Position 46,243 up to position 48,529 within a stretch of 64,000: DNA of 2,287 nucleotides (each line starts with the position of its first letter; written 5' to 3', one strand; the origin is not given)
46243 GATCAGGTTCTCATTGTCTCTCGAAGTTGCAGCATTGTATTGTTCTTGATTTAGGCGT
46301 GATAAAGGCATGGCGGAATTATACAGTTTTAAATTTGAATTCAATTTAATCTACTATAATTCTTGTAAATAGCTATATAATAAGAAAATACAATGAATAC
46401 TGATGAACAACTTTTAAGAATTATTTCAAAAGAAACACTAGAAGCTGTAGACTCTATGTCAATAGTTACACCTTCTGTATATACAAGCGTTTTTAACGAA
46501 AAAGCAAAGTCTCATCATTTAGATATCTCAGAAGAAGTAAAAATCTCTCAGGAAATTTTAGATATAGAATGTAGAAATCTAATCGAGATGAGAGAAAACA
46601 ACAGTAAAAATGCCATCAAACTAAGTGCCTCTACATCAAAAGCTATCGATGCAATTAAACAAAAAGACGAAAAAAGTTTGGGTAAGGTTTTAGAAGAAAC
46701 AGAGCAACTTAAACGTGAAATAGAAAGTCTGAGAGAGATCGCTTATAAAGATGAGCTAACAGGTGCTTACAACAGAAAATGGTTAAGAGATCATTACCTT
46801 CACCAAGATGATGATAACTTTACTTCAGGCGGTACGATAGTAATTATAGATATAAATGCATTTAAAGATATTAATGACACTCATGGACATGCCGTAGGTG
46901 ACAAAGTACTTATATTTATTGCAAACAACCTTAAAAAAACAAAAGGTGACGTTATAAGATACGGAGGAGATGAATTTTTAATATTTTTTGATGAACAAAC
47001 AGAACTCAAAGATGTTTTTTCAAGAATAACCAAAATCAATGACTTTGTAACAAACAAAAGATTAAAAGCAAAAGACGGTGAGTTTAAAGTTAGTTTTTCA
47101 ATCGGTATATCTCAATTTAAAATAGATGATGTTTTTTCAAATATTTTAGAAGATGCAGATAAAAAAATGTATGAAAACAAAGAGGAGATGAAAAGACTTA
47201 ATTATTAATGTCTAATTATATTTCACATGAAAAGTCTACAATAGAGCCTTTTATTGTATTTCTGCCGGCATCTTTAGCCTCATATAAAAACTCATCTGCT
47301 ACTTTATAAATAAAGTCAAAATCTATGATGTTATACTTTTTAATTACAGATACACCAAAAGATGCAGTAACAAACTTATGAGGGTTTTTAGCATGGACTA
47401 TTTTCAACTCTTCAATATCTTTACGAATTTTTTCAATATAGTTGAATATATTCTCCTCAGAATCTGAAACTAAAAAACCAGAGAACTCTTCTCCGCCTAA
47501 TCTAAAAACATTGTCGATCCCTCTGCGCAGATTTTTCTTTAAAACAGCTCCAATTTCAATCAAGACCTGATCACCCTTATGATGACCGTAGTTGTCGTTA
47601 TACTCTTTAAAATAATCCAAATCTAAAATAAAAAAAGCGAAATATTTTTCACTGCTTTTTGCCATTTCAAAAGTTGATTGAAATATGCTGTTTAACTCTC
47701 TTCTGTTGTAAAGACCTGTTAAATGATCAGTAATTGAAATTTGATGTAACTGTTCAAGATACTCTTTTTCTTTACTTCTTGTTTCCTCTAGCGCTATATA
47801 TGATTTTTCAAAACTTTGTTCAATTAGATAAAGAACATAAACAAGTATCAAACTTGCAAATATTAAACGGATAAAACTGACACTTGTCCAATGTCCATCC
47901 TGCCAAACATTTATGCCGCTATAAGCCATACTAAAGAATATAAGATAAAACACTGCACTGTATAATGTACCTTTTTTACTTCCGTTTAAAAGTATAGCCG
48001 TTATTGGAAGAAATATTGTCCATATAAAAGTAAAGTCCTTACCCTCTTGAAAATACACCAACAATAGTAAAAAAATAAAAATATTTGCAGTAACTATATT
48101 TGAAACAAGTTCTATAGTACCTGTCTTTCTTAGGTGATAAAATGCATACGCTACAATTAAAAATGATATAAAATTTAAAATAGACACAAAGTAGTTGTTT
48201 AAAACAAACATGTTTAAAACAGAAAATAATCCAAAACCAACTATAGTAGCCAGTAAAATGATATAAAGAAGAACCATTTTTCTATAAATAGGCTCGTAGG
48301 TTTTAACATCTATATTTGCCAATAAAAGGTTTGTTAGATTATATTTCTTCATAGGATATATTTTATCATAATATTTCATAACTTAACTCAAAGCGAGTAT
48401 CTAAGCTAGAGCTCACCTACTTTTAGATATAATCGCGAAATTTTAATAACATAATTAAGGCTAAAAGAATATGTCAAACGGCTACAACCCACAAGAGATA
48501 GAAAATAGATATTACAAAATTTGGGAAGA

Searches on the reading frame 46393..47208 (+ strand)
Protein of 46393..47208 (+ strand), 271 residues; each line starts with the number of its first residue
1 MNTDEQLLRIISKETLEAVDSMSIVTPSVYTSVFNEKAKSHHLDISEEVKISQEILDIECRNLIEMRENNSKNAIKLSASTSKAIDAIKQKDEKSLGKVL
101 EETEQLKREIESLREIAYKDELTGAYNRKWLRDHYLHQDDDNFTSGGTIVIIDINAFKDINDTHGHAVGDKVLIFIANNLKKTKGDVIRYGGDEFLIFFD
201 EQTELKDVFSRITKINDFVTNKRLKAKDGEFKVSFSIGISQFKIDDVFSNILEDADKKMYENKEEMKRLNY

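Call 5: search_protein_families(library=pfam, proteins=[window:46393-47208:+])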
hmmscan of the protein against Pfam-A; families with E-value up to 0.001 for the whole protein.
window:46393-47208:+ (271 aa): 1 family
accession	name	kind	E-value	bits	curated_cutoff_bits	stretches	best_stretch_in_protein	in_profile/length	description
PF00990.26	GGDEF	-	3.5e-26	92.3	23.8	1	117-267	1-159/161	Diguanylate cyclase, GGDEF domain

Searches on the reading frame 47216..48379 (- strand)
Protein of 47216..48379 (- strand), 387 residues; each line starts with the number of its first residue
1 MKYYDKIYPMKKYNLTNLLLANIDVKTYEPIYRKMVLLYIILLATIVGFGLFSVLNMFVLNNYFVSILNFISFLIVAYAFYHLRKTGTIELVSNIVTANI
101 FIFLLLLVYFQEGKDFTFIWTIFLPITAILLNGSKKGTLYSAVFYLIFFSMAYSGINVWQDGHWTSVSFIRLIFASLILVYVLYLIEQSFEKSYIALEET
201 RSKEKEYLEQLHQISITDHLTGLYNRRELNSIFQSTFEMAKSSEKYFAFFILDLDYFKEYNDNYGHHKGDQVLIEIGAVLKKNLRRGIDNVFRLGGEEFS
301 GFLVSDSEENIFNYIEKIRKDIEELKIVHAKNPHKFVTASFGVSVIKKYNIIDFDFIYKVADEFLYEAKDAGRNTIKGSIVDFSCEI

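Call 5: search_protein_families(library=pfam, proteins=[window:47216-48379:-])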
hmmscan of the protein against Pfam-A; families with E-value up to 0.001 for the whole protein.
window:47216-48379:- (387 aa): 2 families
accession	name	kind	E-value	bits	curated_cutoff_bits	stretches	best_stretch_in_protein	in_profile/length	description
PF00990.26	GGDEF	-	1.5e-39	135.8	23.8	1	216-374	2-160/161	Diguanylate cyclase, GGDEF domain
PF20966.2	MASE6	-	1.6e-10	41.7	27.4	1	32-192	7-165/170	MASE6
